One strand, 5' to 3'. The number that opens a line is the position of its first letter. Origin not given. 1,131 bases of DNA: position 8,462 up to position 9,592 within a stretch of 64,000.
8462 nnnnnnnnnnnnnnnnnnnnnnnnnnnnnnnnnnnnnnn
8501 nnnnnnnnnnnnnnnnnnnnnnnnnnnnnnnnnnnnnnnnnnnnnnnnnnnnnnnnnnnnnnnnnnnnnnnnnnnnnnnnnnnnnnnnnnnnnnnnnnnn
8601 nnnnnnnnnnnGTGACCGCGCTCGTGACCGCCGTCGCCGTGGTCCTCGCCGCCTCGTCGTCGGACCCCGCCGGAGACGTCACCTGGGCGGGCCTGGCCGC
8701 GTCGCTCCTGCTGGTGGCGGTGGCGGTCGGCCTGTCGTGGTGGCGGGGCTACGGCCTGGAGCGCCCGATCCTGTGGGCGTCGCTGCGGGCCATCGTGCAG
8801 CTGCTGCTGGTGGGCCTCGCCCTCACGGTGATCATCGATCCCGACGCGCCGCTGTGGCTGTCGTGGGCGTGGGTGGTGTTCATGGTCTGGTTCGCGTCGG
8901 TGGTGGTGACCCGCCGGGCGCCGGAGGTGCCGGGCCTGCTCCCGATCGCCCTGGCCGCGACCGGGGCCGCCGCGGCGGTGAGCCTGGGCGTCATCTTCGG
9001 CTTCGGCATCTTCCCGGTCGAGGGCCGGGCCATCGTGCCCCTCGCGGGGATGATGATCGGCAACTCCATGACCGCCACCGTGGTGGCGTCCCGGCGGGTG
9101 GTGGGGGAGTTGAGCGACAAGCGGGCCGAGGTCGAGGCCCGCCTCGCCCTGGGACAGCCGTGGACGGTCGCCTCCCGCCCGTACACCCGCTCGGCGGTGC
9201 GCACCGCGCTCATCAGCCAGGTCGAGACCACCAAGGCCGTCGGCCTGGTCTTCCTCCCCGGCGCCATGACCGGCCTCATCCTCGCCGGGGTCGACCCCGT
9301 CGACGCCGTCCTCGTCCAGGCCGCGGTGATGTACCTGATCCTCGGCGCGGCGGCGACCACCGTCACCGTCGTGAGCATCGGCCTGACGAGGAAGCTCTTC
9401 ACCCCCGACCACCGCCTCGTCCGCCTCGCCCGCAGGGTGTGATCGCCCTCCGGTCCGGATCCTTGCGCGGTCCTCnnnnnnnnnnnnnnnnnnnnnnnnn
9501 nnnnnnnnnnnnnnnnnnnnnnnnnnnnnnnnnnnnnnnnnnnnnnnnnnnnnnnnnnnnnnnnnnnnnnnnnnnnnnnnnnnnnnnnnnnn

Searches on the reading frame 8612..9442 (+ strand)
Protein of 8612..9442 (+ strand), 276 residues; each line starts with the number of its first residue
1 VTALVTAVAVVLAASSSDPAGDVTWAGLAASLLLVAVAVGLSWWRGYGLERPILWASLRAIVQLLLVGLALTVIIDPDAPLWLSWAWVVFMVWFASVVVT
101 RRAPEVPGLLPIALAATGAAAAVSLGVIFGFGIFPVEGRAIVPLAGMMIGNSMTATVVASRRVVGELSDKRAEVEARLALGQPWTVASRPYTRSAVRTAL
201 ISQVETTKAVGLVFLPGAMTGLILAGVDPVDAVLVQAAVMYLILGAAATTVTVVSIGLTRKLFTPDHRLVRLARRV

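Call 5: search_protein_families(library=pfam, proteins=[window:8612-9442:+])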
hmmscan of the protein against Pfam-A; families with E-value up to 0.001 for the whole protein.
window:8612-9442:+ (276 aa): 1 family
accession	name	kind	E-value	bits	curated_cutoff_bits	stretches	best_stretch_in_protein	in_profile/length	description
PF03649.18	UPF0014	-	5.1e-64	216.4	22.6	1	25-263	1-242/242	Uncharacterised protein family (UPF0014)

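Call 15: find_encoding_contigs(protein=window:8612-9442:+, flank=10000, max_places=10)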
Protein window:8612-9442:+ (276 aa): 8 contigs read that carry it; 7 places shown.
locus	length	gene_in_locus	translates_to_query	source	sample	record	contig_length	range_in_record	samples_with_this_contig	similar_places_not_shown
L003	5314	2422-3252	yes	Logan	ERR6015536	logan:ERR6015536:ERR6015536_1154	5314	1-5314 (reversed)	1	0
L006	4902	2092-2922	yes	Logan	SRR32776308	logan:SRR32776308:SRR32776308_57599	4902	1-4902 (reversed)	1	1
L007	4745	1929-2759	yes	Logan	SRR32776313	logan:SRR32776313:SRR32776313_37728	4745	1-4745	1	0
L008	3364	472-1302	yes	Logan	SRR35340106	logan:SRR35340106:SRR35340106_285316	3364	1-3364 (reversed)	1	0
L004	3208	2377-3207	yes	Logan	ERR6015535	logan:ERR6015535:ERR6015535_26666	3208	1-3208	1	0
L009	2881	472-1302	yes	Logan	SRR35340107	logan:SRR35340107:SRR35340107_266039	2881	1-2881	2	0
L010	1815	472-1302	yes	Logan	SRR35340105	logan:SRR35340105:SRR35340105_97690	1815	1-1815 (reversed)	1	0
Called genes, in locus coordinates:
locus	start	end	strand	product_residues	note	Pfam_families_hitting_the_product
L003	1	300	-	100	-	?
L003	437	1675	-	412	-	PF13173:AAA_14, PF13635:DUF4143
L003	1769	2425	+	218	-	PF13555:AAA_29 (weak), PF00005:ABC_tran, PF13304:AAA_21 (faint)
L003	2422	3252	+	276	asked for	PF03649:UPF0014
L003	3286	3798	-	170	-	PF00583:Acetyltransf_1, PF13673:Acetyltransf_10 (weak), PF13508:Acetyltransf_7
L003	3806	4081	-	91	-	PF21983:NikA-like (weak), PF08681:TacA1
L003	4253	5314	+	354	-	?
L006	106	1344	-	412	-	PF13191:AAA_16 (faint), PF13173:AAA_14, PF13635:DUF4143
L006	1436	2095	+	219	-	PF13555:AAA_29 (weak), PF00005:ABC_tran, PF13304:AAA_21 (faint)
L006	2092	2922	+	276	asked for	PF03649:UPF0014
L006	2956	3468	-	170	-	PF00583:Acetyltransf_1, PF13673:Acetyltransf_10 (weak), PF13508:Acetyltransf_7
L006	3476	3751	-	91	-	PF21983:NikA-like (weak), PF08681:TacA1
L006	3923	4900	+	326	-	?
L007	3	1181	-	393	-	?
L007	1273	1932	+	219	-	PF13555:AAA_29 (weak), PF00005:ABC_tran, PF13304:AAA_21 (faint)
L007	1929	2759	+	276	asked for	PF03649:UPF0014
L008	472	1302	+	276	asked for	PF03649:UPF0014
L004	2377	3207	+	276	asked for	PF03649:UPF0014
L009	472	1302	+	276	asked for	PF03649:UPF0014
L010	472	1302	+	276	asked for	PF03649:UPF0014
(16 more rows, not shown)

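Call 19: find_related_loci(query=window:8612-9442:+, collection=genome_contigs, flank=10000)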
Query window:8612-9442:+ (276 aa) in genome_contigs; peptide patterns used: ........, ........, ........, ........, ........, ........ (x = any residue, [..] = any of these).
549 stretches matched a pattern; 283 encode a relative of the query (tblastn E <= 1e-3); the best 80 are kept; 80 distinct loci.
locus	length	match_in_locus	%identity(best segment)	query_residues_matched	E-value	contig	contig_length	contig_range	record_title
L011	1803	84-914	96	4-275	4e-174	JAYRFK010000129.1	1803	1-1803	MAG: Acidimicrobiales bacterium isolate SH_SHASGE3bin.30 k141_1614890, whole genome shotgun sequence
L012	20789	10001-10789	92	11-275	3e-146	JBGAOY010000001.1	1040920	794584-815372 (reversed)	MAG: Acidimicrobiales bacterium isolate MAG_AAO_AS.63 AAOAS-63_NODE_1_length_1040920_cov_22.852108, whole genome shotgun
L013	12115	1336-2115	90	9-270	1e-140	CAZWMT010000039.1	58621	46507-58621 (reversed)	MAG TPA_asm: uncultured Microthrixaceae bacterium isolate SRP342105_co2_391 genome assembly, contig: NODE_464_length_586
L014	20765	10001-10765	85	20-274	1e-130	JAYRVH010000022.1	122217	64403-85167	MAG: Acidimicrobiales bacterium isolate NJ_NJASGE3bin.16 k141_345095, whole genome shotgun sequence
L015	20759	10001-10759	69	22-274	1e-107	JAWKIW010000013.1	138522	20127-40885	MAG: Acidimicrobiales bacterium isolate ABC2.103 ABC2.103.fa-13, whole genome shotgun sequence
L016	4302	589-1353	67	20-274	2e-106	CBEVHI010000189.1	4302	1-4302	MAG TPA_asm: uncultured bacterium isolate SRR13309659_concoct_16 genome assembly, contig: ERZ26778719.1821, whole genome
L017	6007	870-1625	68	21-272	1e-105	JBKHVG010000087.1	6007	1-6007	MAG: Acidimicrobiia bacterium isolate B_bin_1_strict NODE_87_length_6007_cov_9.118550, whole genome shotgun sequence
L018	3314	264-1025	68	21-274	8e-108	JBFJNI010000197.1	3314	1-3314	MAG: Acidimicrobiales bacterium isolate Mix_sand17.2022.03.Z.50 k141_3282950_length_3314_cov_11.3401, whole genome shotg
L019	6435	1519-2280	67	21-274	1e-104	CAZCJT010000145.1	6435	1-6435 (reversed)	MAG TPA_asm: uncultured Acidimicrobiaceae bacterium isolate SRP062349_co6_4 genome assembly, contig: NODE_10735_length_6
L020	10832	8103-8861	66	22-274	2e-104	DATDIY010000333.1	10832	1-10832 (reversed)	MAG TPA_asm: Acidimicrobiales bacterium isolate SMAG_U316 k141_1808205, whole genome shotgun sequence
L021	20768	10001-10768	69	19-274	6e-104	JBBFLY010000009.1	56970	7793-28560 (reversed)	MAG: Acidimicrobiales bacterium isolate Uz-U4-37 NODE_9_length_56970_cov_4.333697, whole genome shotgun sequence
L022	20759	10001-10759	70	22-274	1e-103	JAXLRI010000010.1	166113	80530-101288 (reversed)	MAG: Acidimicrobiales bacterium isolate STL-ACT5 C1.219.fa-10, whole genome shotgun sequence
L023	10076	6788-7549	67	21-274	1e-102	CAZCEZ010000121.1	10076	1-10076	MAG TPA_asm: uncultured Acidimicrobiaceae bacterium isolate SRP321284_co1_123 genome assembly, contig: NODE_8795_length_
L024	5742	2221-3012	62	13-276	3e-102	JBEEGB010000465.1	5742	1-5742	MAG: Acidimicrobiaceae bacterium isolate BP_88 scaffold_1125990, whole genome shotgun sequence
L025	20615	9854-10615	68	21-274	8e-102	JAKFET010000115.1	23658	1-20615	MAG: Acidimicrobiaceae bacterium isolate LC080 contig-124_1868, whole genome shotgun sequence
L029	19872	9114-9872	69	22-274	6e-101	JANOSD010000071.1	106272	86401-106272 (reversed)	MAG: Actinomycetes bacterium isolate VAR_4_concoct_328 VAR_4_k141_3778619, whole genome shotgun sequence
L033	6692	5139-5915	66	18-276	4e-100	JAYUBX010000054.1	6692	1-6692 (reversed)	MAG: Candidatus Microthrix sp. isolate GFS_6836 GFS_6836_53, whole genome shotgun sequence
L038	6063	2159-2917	65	22-274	2e-98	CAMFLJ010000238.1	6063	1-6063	MAG: uncultured actinobacterium isolate SRR12456169_bin.11_metaWRAP_v1.3_MAG genome assembly, contig: ERZ12289968.5284,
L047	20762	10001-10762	69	22-275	5e-96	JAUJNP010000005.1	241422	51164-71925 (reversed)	MAG: Acidimicrobiales bacterium isolate YX2bin34 opera_contig_113, whole genome shotgun sequence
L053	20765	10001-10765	63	22-276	9e-96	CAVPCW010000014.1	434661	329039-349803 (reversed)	MAG: uncultured Actinomycetes bacterium isolate MFD00032.bin.1.211 genome assembly, contig: contig_65283, whole genome s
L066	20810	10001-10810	63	2-274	4e-93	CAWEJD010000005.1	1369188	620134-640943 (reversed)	MAG: uncultured Microthrixaceae bacterium isolate MFD05942.bin.2.79 genome assembly, contig: contig_923, whole genome sh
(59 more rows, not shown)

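Call 26: search_protein_families(library=pfam, proteins=[L015:6412-7620:-, L015:7934-9283:-, L033:3009-4241:-, L066:7760-9238:-, L047:8042-9169:-, L047:7923-9326:+, L029:6616-7650:-, L029:7526-8425:-, L038:502-1323:-, L053:8354-9268:-], max_evalue=0.01)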
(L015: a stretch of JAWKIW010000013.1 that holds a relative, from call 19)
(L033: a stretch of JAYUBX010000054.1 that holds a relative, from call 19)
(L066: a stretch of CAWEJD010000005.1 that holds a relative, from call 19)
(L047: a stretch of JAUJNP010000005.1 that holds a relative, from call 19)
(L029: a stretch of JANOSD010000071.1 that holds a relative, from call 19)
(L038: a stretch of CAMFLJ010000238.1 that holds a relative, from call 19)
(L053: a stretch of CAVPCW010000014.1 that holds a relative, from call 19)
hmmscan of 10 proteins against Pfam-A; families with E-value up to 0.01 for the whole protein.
L015:6412-7620:- (402 aa): 0 families

L015:7934-9283:- (449 aa): 0 families

L033:3009-4241:- (410 aa): 3 families
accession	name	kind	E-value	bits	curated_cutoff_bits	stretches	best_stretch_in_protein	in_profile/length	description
PF01610.23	DDE_Tnp_ISL3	-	6.4e-44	151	23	1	154-350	1-197/240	Transposase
PF14690.11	Zn_ribbon_ISL3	-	1.2e-09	38.9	25.5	1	37-83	2-47/47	zinc-finger of transposase IS204/IS1001/IS1096/IS1165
PF13542.12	HTH_Tnp_ISL3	-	2.5e-07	30.5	27.4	1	92-136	5-49/51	Helix-turn-helix domain of transposase family ISL3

L066:7760-9238:- (492 aa): 0 families

L047:8042-9169:- (375 aa): 0 families

L047:7923-9326:+ (468 aa): 0 families

L029:6616-7650:- (344 aa): 1 family
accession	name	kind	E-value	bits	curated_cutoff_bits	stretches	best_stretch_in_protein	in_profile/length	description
PF13424.12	TPR_12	-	0.0005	20.6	30.1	0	171-239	7-71/77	Tetratricopeptide repeat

L029:7526-8425:- (299 aa): 0 families

L038:502-1323:- (273 aa): 3 families
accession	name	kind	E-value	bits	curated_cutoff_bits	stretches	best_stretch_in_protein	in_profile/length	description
PF04989.18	RMNT_CmcI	-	7.6e-54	183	23.2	1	85-272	3-205/206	Rhamnosyl O-methyltransferase/CmcI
PF13578.12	Methyltransf_24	-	6.4e-09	37.1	26.3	1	119-221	1-104/105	Methyltransferase domain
PF04508.17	Pox_A_type_inc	-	0.0088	16.3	21.4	0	9-25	2-18/23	Viral A-type inclusion protein repeat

L053:8354-9268:- (304 aa): 0 families

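Call 39: search_protein_families(library=ncbifam, proteins=[window:8612-9442:+], max_evalue=0.001)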
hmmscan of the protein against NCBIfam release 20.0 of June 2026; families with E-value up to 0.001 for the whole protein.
window:8612-9442:+ (276 aa): 1 family
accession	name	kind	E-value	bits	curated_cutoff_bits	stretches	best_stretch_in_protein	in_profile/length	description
TIGR00245.2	TIGR00245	equivalog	3.7e-43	147.9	410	1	23-266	6-248/251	iron efflux ABC transporter permease subunit FetB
